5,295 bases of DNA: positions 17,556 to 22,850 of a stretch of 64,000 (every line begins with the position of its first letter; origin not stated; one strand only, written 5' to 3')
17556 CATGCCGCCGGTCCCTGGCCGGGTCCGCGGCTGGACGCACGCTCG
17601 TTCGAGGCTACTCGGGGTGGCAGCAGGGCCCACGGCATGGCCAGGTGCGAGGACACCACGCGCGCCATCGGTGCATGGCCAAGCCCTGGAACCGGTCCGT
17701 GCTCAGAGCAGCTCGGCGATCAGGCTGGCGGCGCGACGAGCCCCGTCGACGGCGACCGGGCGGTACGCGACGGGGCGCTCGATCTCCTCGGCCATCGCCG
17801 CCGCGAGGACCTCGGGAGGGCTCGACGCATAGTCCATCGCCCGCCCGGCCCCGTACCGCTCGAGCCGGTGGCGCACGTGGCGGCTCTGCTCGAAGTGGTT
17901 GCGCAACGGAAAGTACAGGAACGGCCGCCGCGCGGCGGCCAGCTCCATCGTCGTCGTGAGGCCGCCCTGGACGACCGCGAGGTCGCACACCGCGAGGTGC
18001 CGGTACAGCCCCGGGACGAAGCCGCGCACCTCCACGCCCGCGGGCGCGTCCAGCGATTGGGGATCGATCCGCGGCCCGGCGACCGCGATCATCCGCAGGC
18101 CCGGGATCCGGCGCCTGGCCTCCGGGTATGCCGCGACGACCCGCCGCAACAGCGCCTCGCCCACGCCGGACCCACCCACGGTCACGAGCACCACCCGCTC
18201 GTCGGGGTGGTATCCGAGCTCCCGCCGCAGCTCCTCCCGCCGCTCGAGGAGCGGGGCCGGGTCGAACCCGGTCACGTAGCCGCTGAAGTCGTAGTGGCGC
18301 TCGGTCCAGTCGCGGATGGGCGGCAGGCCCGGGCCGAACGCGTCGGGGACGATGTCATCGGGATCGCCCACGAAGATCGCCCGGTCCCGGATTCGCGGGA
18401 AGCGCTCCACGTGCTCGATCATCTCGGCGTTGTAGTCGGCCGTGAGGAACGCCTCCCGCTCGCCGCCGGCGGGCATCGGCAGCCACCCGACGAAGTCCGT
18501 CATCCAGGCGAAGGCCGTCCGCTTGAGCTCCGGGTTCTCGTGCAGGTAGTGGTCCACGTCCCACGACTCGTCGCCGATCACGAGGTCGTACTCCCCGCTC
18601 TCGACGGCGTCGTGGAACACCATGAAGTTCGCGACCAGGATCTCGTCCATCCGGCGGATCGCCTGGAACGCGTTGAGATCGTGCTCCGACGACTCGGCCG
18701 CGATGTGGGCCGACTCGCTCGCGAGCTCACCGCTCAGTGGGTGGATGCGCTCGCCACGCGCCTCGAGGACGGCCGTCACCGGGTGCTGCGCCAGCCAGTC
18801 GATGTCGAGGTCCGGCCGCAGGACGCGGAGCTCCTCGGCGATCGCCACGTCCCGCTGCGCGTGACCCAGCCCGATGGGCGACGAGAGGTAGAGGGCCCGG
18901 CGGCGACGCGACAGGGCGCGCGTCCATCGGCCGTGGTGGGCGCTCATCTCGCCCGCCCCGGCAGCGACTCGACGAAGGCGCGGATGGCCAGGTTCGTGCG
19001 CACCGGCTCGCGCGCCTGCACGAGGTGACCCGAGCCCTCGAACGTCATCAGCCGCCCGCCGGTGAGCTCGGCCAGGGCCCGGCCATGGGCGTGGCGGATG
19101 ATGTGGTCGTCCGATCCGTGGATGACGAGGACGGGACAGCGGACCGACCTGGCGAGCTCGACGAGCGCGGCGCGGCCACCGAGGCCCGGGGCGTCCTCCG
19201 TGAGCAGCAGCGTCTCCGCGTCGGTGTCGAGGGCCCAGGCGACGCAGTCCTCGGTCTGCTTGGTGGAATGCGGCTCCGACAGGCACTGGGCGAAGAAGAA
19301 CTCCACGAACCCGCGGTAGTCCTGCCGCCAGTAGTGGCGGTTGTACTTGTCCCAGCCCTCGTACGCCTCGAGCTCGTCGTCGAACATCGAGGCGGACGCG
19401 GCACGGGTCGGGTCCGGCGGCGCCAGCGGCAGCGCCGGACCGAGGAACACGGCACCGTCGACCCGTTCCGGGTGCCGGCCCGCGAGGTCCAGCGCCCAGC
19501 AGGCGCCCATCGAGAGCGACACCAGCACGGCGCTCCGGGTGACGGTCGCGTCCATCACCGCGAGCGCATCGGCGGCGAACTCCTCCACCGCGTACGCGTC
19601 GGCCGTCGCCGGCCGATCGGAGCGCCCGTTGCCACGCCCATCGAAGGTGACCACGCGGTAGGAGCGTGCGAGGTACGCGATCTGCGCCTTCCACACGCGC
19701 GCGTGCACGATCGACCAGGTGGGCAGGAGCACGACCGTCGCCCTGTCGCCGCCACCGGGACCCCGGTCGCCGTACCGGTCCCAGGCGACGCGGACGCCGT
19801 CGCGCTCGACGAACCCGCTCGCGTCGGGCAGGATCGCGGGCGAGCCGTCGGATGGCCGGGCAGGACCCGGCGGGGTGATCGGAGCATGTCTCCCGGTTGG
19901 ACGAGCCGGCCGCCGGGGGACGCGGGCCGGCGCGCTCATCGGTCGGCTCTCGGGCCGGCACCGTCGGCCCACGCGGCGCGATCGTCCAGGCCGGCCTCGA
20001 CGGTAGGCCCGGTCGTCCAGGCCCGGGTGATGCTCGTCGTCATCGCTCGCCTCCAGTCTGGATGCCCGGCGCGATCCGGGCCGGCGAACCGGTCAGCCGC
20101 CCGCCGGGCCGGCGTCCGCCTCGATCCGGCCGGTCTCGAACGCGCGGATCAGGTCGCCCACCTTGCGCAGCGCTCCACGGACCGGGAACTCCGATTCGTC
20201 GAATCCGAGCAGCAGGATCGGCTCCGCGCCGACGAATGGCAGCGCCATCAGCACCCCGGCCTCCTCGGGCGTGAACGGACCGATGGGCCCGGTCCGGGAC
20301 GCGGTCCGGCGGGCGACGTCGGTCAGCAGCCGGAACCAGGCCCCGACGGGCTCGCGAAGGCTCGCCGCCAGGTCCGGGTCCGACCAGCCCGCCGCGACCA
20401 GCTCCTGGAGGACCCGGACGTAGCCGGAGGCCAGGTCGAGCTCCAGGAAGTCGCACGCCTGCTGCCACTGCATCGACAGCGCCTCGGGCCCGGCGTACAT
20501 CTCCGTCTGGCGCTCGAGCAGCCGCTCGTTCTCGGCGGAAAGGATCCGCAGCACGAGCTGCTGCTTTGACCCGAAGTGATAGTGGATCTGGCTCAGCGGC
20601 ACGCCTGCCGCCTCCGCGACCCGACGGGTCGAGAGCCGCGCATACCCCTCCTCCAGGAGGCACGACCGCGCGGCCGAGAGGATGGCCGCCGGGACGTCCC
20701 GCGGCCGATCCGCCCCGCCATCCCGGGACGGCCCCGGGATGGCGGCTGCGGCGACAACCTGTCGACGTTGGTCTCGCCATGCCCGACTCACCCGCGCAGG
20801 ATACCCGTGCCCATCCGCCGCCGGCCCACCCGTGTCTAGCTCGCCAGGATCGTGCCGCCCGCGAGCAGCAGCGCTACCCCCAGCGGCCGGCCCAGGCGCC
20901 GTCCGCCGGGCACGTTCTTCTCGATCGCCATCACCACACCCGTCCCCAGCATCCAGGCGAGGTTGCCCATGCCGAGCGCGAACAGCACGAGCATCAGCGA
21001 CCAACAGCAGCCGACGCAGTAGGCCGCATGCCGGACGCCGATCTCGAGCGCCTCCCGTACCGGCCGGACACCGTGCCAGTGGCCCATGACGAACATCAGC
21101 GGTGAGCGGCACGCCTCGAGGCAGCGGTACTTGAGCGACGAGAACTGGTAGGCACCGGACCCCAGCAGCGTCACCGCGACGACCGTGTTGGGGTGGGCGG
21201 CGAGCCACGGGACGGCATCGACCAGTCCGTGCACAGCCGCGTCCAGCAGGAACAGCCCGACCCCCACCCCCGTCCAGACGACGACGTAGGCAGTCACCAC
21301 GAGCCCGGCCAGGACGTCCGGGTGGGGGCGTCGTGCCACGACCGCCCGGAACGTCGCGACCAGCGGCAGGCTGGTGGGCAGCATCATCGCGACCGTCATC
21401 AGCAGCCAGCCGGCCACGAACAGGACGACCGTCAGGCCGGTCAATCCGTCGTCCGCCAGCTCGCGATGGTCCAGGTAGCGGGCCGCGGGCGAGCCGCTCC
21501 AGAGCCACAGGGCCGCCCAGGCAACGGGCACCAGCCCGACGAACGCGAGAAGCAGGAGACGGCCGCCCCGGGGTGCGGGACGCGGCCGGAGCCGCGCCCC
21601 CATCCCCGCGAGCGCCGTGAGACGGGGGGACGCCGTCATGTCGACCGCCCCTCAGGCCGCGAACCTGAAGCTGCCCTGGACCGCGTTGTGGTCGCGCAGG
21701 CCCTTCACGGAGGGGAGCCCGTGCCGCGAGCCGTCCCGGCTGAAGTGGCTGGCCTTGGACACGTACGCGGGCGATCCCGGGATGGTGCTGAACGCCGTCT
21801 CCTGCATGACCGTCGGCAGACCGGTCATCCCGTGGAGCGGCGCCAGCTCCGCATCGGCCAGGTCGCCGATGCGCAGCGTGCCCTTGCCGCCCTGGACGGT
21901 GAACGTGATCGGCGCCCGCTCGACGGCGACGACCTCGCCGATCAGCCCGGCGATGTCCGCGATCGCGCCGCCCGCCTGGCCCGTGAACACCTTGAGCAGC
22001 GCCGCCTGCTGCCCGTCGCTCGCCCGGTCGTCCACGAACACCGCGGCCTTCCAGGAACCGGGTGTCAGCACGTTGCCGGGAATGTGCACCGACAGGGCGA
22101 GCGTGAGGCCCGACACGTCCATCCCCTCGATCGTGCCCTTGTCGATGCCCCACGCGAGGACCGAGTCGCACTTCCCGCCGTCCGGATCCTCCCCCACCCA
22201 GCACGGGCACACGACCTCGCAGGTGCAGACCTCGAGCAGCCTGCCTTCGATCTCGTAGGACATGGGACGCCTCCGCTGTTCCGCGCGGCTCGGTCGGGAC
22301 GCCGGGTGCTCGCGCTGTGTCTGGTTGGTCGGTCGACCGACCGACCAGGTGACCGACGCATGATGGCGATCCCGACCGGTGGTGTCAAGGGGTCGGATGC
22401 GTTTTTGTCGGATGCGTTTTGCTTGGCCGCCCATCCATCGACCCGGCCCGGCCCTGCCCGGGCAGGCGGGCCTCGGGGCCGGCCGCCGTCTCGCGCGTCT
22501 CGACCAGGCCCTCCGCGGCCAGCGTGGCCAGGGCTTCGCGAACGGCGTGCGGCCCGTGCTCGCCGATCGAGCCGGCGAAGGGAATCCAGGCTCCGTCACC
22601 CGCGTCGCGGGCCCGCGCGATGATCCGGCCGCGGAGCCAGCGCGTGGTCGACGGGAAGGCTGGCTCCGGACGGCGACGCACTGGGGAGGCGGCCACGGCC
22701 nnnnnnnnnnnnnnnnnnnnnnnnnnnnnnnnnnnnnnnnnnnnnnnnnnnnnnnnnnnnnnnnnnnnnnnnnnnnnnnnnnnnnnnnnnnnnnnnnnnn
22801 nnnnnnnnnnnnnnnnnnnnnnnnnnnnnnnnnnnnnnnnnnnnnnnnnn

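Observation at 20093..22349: DUF1326 - DUF2182 - TetR operon with a perfect palindromic operator: an uncharacterised, likely metal-related module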

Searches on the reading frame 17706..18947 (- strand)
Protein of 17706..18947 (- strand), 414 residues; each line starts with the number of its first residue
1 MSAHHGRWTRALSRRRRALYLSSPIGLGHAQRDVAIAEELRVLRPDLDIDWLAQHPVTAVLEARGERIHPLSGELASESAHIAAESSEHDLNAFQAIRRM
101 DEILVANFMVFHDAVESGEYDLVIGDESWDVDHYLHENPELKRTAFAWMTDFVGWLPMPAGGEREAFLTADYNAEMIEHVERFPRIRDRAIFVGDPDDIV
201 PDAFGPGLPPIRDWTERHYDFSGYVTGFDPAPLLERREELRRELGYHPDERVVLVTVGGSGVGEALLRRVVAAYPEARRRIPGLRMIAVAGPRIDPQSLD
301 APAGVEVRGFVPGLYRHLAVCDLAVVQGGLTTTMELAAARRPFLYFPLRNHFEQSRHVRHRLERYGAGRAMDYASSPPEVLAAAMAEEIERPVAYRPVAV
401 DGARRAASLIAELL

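Call 43: search_protein_families(library=ncbifam, proteins=[window:17706-18947:-], max_evalue=0.001)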
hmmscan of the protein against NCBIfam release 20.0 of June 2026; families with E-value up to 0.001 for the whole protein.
window:17706-18947:- (414 aa): 3 families
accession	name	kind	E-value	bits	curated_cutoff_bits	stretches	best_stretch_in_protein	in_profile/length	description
TIGR00661.1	MJ1255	subfamily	5.5e-10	39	195.9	1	305-375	231-301/321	MJ1255/VC2487 family glycosyltransferase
TIGR01426.2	MGT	subfamily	3.5e-07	29.6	260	1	243-372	219-341/393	macrolide family glycosyltransferase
TIGR01133.1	murG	equivalog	0.00048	19.2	250.25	1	249-387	181-322/353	undecaprenyldiphospho-muramoylpentapeptide beta-N-acetylglucosaminyltransferase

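Call 44: search_solved_structures(query=window:17706-18947:-, max_evalue=0.01)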
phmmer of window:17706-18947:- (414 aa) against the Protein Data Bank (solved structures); distinct sequences matched with E-value up to 0.01: 5.
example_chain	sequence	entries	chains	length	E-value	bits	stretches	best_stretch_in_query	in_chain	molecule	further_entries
7vlb_A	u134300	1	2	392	7.3e-05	25.3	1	284-369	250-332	UDP-glycosyltransferase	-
3s2u_A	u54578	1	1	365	0.00021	23.8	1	251-406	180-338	UDP-N-acetylglucosamine--N-acetylmuramyl-(pentapeptide) pyrophosphoryl-undecaprenol N-acet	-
6kqw_A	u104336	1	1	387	0.00028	23.4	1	283-371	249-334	Uncharacterized UDP-glucosyltransferase YjiC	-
6kqx_A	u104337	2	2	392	0.00028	23.3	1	283-371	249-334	Uncharacterized UDP-glucosyltransferase YjiC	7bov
4wyi_A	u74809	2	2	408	0.0025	20.2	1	236-342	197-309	Monogalactosyldiacylglycerol synthase 1, chloroplastic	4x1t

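Call 86: search_protein_families(library=padloc, proteins=[window:17706-18947:-], max_evalue=0.001)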
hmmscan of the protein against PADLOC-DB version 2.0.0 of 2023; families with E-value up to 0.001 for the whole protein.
window:17706-18947:- (414 aa): 0 families

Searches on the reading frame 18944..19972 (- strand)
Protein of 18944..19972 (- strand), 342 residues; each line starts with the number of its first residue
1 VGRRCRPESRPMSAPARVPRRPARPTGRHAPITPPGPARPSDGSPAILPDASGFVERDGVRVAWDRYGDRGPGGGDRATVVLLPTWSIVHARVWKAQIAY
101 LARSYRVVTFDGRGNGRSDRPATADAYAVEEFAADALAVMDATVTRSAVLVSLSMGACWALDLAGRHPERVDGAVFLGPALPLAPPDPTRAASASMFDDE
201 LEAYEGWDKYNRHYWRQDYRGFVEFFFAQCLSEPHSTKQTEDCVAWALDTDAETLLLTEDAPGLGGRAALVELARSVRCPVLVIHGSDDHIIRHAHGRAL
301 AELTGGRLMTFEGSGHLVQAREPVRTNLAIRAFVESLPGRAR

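Call 3: search_protein_families(library=pfam, proteins=[window:18944-19972:-], max_evalue=0.01)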
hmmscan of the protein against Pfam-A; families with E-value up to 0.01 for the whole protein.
window:18944-19972:- (342 aa): 4 families
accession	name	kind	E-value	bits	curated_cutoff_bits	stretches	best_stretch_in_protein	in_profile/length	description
PF00561.26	Abhydrolase_1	-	4.1e-26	92.6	25.8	1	80-320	3-242/245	alpha/beta hydrolase fold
PF12146.15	Hydrolase_4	-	3.5e-17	62.9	27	2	96-186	22-116/239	Serine aminopeptidase, S33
PF12697.13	Abhydrolase_6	-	5e-16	60.4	26.3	1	81-323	2-211/217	Alpha/beta hydrolase family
PF06821.19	Ser_hydrolase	-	0.00073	19.9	22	0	137-183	46-94/172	Serine hydrolase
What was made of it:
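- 18944..19972 (-): Alpha/beta-hydrolase gene, a conserved downstream partner of the TetR. The true start is probably downstream of 19972. PF00561 (call 3).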

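Call 43: search_protein_families(library=ncbifam, proteins=[window:18947-19972:-], max_evalue=0.001)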
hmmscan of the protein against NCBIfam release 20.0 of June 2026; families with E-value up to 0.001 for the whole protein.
window:18947-19972:- (342 aa): 28 families (the best 25 are shown)
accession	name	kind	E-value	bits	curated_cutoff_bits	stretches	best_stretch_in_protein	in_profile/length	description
NF051488.1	bifunc_PcaDC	exception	5.3e-25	88.3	390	1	78-336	13-252/375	bifunctional 3-oxoadipate enol-lactonase/4-carboxymuconolactone decarboxylase PcaDC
TIGR02427.1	protocat_pcaD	equivalog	3.2e-23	82.4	255.85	2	90-179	25-112/251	3-oxoadipate enol-lactonase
NF052610.1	macro_16_ester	equivalog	1.1e-19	70.9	420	1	101-319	47-265/281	alpha/beta fold macrolide esterase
NF051487.1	bifunc_PcaCD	exception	2.6e-18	66.3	430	1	76-175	171-267/413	bifunctional 4-carboxymuconolactone decarboxylase/3-oxoadipate enol-lactonase PcaCD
NF004514.1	PRK05855.1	equivalog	2.7e-18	65.9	455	1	54-149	4-93/578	SDR family oxidoreductase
NF011457.0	PRK14875.1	equivalog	1.3e-17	63.9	307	2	67-180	124-232/372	acetoin dehydrogenase dihydrolipoyllysine-residue acetyltransferase subunit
TIGR03611.1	RutD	equivalog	9.3e-16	58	238.5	1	79-175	14-109/258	pyrimidine utilization protein D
NF053683.1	esterase_mleBRB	exception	2.1e-15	57.1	585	2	105-174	51-122/280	BRB family alpha/beta fold macrolide esterase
NF053684.1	esterase_mleBCA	exception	1.1e-14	54.2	570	2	264-317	210-264/281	BCA family alpha/beta fold macrolide esterase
NF033124.1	estX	equivalog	1.2e-13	50.8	600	1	96-330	45-275/280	macrolide esterase EstX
NF058673.1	LipAdnlyCyLipJMY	equivalog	1.4e-13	50.3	800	1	101-177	58-134/449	bifunctional lipase/adenylate cyclase LipJ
NF041759.1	mac_hydro_EstT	equivalog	1.7e-13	50.4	450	1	81-320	25-263/278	macrolide hydrolase EstT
NF053693.1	esterase_mleCBF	exception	2.5e-12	46.8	564.5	2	100-173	46-121/279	CBF family alpha/beta fold macrolide esterase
NF002043.0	PRK00870.1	subfamily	2.8e-12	46.7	265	1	67-199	38-156/302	haloalkane dehalogenase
TIGR03695.1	menH_SHCHC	equivalog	4.5e-11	42.7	208.55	1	92-334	16-251/252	2-succinyl-6-hydroxy-2,4-cyclohexadiene-1-carboxylate synthase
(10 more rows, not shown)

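Call 86: search_protein_families(library=padloc, proteins=[window:18947-19972:-], max_evalue=0.001)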
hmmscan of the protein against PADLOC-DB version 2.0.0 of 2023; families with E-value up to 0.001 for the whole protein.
window:18947-19972:- (342 aa): 0 families

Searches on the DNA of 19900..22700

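Call 27: search_rna_families(source=window, start=19900, end=22700, threshold=evalue, max_evalue=1)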
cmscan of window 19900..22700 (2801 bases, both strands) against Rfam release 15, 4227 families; matches with E-value up to 1: 0.
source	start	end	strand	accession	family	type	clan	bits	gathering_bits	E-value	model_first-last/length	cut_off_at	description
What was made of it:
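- No Rfam family matches (call 27).
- Tried and rejected: (2) An Rfam scan of 19900-22700 at E <= 1 found nothing (call 27).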
